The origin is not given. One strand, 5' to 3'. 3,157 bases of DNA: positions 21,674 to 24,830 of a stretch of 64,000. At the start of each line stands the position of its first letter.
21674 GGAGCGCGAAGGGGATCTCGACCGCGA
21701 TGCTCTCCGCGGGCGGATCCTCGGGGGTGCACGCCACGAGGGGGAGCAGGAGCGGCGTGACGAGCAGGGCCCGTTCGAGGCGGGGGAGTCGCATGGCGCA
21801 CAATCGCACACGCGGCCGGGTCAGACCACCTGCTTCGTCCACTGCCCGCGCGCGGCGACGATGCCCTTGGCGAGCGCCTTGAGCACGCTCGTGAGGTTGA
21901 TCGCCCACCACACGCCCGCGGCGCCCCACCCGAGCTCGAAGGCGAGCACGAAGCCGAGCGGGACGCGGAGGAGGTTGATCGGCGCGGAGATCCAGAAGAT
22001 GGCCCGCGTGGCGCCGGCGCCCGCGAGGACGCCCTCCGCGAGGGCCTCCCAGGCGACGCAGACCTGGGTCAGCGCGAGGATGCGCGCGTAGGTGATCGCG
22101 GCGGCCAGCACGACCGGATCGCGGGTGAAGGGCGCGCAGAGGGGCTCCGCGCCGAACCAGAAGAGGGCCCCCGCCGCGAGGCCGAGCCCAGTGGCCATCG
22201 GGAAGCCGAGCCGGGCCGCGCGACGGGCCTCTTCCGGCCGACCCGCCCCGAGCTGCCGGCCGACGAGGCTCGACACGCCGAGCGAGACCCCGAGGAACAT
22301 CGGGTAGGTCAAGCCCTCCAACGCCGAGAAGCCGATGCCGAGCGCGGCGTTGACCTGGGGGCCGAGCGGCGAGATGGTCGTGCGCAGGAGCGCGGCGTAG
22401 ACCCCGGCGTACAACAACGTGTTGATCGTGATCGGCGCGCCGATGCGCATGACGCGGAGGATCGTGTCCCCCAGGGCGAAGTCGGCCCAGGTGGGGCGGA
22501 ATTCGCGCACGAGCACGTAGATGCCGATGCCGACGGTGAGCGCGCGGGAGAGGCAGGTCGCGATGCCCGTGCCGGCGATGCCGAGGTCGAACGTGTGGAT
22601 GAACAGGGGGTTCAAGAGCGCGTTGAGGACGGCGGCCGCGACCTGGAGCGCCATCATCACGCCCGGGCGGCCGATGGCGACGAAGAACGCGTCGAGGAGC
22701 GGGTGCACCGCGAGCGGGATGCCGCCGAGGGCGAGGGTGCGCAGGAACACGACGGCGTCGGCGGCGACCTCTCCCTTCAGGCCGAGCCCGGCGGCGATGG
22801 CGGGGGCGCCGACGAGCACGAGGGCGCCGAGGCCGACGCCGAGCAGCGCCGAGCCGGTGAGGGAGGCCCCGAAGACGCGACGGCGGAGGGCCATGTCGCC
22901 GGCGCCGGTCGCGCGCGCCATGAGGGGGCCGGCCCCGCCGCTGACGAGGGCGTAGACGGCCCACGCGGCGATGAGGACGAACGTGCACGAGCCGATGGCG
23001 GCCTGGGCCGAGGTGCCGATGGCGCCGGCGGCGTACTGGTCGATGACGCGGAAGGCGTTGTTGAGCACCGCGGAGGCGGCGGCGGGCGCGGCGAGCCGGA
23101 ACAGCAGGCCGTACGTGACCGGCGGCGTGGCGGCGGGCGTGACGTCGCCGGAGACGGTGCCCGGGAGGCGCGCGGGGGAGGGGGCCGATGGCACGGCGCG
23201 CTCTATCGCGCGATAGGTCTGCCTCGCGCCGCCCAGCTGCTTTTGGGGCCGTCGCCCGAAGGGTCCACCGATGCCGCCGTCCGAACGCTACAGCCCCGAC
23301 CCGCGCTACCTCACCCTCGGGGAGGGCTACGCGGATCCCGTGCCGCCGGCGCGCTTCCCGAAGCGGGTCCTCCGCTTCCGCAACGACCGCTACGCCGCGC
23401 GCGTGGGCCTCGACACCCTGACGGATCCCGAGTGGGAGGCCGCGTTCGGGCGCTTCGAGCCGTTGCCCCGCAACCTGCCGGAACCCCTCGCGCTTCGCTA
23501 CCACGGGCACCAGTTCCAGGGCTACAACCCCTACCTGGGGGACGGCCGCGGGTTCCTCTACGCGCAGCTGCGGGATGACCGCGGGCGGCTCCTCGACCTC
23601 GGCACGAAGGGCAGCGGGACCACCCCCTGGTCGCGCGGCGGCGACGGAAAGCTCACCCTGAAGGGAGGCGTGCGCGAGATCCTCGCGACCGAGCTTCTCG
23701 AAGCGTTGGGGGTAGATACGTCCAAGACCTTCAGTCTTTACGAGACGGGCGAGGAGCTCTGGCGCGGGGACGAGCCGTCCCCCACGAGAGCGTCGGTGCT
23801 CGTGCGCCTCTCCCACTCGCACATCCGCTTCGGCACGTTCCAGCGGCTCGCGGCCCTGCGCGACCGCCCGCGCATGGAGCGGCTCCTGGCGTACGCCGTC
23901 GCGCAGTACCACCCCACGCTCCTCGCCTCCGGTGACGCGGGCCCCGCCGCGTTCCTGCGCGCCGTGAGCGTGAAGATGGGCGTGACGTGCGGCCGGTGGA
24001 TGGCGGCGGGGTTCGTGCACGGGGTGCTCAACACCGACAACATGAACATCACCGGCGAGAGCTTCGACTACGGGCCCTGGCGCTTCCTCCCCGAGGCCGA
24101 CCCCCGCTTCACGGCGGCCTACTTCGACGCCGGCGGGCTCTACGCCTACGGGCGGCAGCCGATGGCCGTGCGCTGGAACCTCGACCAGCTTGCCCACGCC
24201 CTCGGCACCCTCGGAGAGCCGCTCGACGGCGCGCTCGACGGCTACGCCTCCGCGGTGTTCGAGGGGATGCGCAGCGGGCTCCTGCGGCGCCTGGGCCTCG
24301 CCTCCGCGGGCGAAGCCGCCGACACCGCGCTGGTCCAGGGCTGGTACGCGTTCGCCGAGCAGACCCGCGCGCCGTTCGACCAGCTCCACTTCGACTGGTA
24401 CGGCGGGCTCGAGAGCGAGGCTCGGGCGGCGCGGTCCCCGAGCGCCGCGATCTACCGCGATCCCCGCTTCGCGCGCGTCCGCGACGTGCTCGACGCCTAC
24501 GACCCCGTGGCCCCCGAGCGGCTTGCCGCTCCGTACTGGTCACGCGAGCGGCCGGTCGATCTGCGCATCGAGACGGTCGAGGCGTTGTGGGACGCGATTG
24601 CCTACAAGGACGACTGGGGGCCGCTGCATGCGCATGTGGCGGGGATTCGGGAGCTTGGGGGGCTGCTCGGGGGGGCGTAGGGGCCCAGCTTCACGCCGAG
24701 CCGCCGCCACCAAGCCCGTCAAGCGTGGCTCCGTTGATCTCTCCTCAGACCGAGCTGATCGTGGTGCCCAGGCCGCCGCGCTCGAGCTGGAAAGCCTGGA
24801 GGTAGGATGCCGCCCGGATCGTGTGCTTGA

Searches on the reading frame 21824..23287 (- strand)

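Call 43: search_protein_families(library=pfam, proteins=[window:21824-23287:-], max_evalue=0.001)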
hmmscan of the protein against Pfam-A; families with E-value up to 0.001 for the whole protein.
window:21824-23287:- (488 aa): 1 family
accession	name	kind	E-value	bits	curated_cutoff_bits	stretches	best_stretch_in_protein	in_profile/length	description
PF01554.23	MatE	-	1.8e-36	125.7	24.9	2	285-447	1-161/161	MatE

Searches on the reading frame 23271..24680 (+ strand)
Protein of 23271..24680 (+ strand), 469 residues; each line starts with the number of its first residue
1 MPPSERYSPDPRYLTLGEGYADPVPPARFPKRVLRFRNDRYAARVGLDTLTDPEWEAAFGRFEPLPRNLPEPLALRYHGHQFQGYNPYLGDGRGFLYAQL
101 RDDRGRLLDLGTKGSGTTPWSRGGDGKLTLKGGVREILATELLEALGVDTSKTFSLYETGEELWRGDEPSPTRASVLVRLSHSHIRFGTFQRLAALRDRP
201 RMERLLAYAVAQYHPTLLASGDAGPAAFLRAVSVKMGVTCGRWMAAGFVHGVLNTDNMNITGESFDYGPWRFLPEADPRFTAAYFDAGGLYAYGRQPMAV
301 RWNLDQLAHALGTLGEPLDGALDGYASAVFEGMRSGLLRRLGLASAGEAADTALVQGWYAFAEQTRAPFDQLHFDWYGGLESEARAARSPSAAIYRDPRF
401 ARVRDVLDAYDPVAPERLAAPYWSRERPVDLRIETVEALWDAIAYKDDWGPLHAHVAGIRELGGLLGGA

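Call 3: search_protein_families(library=pfam, proteins=[window:23271-24680:+], max_evalue=0.01)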
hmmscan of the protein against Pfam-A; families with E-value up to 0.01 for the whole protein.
window:23271-24680:+ (469 aa): 1 family
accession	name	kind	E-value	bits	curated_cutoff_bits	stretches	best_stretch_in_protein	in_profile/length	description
PF02696.19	SelO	-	8.2e-127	424.2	22.8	1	10-455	8-461/466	Protein adenylyltransferase SelO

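Call 4: search_protein_families(library=ncbifam, proteins=[window:23271-24680:+], max_evalue=0.01)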
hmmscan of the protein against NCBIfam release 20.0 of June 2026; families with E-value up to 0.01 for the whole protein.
window:23271-24680:+ (469 aa): 3 families
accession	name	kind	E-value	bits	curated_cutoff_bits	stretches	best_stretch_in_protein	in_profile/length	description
NF000658.1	PRK00029.1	subfamily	8.9e-146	486.6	431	1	8-460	2-458/462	YdiU family protein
NF045949.1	PrtAdtaseSelOPseudom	equivalog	3e-63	214.4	850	1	70-361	70-358/487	protein adenylyltransferase SelO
NF040880.1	adnlytase_SelO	equivalog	6.9e-55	186.6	900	1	38-367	34-360/480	protein adenylyltransferase SelO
